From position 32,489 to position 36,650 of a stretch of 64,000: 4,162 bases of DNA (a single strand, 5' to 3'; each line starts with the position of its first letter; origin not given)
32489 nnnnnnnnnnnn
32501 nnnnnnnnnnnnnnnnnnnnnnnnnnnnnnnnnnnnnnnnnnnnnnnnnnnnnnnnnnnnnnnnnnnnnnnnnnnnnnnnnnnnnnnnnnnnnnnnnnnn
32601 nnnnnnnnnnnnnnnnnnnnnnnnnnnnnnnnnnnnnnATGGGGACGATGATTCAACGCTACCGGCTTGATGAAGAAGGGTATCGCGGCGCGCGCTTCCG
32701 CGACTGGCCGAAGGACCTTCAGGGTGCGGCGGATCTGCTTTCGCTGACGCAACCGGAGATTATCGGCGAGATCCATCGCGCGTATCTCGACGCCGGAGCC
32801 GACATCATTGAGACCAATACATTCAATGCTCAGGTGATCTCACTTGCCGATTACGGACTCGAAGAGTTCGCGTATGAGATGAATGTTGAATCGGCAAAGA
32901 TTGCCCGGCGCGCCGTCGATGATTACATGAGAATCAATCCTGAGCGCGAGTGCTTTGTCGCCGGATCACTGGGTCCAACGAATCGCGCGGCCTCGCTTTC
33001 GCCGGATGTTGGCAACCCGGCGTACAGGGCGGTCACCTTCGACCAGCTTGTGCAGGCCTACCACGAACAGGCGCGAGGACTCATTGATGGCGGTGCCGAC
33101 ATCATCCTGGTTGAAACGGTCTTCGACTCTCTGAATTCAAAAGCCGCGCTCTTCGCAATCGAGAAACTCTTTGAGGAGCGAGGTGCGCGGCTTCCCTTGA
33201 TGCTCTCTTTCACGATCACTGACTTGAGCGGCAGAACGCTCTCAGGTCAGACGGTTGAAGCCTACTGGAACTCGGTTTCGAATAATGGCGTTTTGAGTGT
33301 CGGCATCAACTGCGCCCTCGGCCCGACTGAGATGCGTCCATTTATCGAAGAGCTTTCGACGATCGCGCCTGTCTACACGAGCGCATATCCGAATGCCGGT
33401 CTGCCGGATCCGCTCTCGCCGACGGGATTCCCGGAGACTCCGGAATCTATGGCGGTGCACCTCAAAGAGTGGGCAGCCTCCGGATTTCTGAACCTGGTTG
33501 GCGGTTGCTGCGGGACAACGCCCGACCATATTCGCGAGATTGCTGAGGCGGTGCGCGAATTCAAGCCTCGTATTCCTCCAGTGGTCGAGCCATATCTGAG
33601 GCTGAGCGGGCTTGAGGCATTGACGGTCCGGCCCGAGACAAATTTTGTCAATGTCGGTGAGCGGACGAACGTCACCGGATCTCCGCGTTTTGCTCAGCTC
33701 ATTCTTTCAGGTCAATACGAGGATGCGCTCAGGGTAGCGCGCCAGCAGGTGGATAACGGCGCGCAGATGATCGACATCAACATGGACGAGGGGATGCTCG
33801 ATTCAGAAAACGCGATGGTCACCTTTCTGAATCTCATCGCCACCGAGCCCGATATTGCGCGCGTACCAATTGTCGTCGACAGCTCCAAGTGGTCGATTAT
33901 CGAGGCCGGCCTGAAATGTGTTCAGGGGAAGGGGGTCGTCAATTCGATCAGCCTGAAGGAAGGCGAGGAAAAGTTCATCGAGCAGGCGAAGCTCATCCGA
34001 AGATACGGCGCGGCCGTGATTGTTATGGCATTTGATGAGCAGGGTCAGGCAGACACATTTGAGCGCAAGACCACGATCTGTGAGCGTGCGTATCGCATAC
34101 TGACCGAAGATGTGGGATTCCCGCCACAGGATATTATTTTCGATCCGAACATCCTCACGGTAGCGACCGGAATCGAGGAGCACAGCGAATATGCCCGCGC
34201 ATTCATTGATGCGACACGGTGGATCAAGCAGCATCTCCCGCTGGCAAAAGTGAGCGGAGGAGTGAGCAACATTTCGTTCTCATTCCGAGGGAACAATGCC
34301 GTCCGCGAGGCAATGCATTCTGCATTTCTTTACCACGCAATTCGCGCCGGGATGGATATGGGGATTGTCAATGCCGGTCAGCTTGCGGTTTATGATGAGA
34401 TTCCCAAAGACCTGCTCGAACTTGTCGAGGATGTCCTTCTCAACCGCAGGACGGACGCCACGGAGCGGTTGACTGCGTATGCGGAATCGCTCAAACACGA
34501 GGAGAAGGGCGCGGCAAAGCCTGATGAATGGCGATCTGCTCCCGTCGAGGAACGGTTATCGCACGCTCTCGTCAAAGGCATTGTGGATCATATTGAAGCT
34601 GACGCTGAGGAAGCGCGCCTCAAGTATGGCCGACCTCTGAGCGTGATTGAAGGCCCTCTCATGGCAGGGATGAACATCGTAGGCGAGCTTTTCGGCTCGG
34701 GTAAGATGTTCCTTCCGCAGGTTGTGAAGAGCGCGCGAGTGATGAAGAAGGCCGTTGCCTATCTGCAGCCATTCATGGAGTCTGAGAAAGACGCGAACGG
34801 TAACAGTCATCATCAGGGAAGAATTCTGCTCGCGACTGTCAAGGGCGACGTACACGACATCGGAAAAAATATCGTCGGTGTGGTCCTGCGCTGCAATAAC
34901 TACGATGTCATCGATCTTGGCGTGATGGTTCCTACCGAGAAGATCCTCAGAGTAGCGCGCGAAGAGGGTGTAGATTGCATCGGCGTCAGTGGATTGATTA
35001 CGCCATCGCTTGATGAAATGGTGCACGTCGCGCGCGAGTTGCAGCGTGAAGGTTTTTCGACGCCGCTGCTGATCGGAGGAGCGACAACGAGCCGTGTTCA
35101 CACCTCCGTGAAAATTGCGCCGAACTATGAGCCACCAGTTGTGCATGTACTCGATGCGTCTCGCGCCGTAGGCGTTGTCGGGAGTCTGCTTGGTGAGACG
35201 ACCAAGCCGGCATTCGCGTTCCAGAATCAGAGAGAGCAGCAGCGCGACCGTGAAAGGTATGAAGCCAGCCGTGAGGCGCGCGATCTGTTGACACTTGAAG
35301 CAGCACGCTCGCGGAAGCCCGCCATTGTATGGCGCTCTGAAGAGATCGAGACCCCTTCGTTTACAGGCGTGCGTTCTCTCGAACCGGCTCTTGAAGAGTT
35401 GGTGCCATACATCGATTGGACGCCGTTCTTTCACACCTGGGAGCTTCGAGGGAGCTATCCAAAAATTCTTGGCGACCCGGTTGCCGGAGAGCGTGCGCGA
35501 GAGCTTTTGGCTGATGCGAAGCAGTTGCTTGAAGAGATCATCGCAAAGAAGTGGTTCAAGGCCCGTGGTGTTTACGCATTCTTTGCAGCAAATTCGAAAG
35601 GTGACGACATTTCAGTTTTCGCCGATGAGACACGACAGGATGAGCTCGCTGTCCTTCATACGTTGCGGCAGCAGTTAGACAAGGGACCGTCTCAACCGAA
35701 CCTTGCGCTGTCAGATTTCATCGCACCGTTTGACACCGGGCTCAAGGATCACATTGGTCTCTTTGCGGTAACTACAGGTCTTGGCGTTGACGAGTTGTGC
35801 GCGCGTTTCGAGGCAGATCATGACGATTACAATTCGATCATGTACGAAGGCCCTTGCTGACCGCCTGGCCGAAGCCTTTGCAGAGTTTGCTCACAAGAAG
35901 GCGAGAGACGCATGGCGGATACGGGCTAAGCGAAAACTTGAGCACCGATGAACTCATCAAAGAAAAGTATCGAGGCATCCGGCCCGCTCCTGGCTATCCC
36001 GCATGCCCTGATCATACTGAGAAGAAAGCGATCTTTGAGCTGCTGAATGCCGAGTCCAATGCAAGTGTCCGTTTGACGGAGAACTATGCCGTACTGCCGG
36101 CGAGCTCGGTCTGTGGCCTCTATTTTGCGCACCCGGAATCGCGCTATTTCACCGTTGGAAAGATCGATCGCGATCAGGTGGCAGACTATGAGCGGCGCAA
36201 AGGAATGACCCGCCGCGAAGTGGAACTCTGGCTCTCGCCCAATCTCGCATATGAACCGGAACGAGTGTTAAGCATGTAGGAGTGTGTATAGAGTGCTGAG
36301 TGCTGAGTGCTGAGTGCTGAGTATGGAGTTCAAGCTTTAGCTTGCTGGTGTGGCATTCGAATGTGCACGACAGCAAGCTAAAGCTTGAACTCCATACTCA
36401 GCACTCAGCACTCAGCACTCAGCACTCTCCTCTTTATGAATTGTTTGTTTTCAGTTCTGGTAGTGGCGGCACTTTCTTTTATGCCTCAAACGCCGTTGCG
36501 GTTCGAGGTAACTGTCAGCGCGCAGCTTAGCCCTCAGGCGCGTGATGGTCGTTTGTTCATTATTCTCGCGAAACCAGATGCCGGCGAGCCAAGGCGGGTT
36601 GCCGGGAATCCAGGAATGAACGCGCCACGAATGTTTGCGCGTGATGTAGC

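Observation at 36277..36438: Elements fill the whole gap between a stop codon and the next start codon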

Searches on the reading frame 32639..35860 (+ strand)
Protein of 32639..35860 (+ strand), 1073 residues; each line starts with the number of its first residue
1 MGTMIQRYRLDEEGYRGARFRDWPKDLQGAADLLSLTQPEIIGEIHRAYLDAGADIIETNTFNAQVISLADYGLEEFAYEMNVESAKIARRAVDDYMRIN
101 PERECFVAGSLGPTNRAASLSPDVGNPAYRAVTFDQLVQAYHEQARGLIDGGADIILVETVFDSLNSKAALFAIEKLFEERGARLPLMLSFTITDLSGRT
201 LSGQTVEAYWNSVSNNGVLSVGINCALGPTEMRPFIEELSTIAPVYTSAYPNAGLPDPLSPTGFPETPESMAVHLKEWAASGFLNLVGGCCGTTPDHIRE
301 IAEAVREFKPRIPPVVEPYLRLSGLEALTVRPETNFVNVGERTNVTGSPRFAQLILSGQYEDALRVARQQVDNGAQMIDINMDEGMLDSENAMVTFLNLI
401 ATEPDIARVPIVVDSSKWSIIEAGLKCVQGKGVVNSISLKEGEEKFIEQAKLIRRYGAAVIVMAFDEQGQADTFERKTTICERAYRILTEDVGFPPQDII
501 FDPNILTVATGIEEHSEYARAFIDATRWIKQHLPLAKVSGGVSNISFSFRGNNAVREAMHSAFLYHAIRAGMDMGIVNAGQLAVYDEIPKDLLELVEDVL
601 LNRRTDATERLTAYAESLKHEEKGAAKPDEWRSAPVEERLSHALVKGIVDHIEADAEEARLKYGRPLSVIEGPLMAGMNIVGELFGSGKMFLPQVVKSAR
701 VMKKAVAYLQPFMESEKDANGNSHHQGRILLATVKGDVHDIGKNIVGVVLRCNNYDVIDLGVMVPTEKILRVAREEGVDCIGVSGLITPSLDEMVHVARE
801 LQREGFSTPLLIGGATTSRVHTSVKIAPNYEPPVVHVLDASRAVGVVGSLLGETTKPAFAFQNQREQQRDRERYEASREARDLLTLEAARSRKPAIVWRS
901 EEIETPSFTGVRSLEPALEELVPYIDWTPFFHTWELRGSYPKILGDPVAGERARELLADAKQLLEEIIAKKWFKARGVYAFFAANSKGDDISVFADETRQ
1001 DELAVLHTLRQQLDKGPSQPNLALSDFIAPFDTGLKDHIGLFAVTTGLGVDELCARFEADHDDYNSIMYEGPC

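Call 18: search_protein_families(library=pfam, proteins=[window:32639-35860:+], max_evalue=0.00001)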
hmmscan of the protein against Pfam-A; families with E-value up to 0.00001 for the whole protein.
window:32639-35860:+ (1073 aa): 5 families
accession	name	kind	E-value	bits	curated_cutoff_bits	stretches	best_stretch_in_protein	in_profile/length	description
PF02574.22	S-methyl_trans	-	1.3e-91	307.8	22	1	1-305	7-283/283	Homocysteine S-methyltransferase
PF00809.28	Pterin_bind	-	6e-62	209.9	25.5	1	340-578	1-244/244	Pterin binding enzyme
PF02965.22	Met_synt_B12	-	2.8e-57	194.7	25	1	918-1070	2-154/273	Vitamin B12 dependent methionine synthase, activation domain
PF02607.22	B12-binding_2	-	8.3e-25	87.2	23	1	636-709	1-73/74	B12 binding domain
PF02310.24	B12-binding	-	3.9e-20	72.3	32.1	1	727-816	1-90/121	B12 binding domain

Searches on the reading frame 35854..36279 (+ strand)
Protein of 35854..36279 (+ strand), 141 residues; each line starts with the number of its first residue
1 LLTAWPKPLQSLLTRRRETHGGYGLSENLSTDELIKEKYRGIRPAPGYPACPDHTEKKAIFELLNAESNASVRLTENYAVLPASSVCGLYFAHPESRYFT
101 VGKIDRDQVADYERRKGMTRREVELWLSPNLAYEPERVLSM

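Call 18: search_protein_families(library=pfam, proteins=[window:35854-36279:+], max_evalue=0.00001)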
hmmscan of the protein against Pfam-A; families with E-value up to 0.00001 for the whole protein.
window:35854-36279:+ (141 aa): 1 family
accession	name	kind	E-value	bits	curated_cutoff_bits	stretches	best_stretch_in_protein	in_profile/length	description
PF02965.22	Met_synt_B12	-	1.6e-46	159.4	25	1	15-117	171-273/273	Vitamin B12 dependent methionine synthase, activation domain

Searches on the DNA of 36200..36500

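Call 15: search_rna_families(source=window, start=36200, end=36500, threshold=evalue, max_evalue=10, show_alignments=3)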
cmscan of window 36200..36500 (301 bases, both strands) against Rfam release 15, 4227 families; matches with E-value up to 10: 11.
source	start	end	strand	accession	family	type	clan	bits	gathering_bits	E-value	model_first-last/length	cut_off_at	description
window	36305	36413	-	RF03588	mir-2319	Gene; miRNA;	-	50.1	89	5.4e-10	1-71/71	no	mir-2319 microRNA precursor family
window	36313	36405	+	RF03723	MIR7125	Gene; miRNA;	-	47.3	100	6.5e-10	1-107/107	no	MIR7125 microRNA precursor family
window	36315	36405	+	RF04055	mir-1261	Gene; miRNA;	-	35.3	91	2.7e-05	1-82/82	no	mir-1261 microRNA precursor family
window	36322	36396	+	RF00797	mir-355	Gene; miRNA;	-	30.3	70.3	0.00031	1-75/75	no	mir-355 microRNA precursor family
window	36315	36404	+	RF00814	mir-316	Gene; miRNA;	-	22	80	0.036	1-91/91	no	mir-316 microRNA precursor family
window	36328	36390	+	RF02009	mir-987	Gene; miRNA;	-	21.4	98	0.081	1-92/92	no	mir-987 microRNA precursor family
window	36331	36389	-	RF04001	mir-7918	Gene; miRNA;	-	17.6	80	0.38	1-58/58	no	mir-7918 microRNA precursor family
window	36328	36390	+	RF03492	mir-878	Gene; miRNA;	-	17.4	80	0.45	1-76/76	no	mir-878 microRNA precursor family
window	36330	36388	-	RF00956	MIR1444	Gene; miRNA;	-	16.9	80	1.5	1-85/85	no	MIR1444 microRNA precursor family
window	36330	36388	-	RF03208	mir-1781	Gene; miRNA;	-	15.8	68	2.4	1-86/86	no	mir-1781 microRNA precursor family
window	36316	36467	-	RF02209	WT1-AS_7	Gene; lncRNA;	-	6.8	50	5.6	158-294/294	no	WT1 antisense RNA conserved region 7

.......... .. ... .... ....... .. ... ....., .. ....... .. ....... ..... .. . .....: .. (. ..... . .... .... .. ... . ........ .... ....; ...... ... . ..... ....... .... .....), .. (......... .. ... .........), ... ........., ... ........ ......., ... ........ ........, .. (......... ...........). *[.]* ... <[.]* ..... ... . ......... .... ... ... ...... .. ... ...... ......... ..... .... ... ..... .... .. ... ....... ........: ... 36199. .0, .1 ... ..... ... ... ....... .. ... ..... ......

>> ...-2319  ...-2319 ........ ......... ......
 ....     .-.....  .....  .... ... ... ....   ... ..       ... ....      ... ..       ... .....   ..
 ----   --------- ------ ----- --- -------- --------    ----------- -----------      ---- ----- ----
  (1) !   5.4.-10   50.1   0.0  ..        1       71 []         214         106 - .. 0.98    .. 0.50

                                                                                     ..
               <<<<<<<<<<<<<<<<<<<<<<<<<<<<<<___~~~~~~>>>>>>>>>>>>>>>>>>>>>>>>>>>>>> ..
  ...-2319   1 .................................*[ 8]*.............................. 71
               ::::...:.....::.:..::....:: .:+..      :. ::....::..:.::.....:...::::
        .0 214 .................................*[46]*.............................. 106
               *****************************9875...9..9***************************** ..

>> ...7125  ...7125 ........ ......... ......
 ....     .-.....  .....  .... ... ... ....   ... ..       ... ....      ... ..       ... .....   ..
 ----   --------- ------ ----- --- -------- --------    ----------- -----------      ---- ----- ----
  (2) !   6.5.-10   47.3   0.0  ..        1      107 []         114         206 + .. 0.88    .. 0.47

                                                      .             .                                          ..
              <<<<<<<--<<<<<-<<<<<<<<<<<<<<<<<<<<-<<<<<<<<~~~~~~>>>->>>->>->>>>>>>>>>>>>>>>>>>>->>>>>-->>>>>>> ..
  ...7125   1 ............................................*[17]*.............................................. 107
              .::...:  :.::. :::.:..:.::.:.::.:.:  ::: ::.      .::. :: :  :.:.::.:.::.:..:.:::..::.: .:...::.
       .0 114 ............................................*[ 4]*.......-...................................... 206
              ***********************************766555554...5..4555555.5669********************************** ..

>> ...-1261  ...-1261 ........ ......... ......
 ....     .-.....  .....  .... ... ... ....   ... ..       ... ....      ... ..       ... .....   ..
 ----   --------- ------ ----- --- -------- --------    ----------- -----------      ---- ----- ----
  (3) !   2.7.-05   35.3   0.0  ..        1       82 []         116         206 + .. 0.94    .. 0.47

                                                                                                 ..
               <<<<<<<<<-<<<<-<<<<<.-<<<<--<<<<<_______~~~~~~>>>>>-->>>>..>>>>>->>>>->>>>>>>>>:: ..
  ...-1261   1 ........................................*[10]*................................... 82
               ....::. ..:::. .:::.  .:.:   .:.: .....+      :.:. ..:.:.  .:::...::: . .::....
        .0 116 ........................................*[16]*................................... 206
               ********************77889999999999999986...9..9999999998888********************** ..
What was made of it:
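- On Any curated RNA family (Rfam 15): On the element itself, only generic miRNA-hairpin models score, far below their thresholds (call 15).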
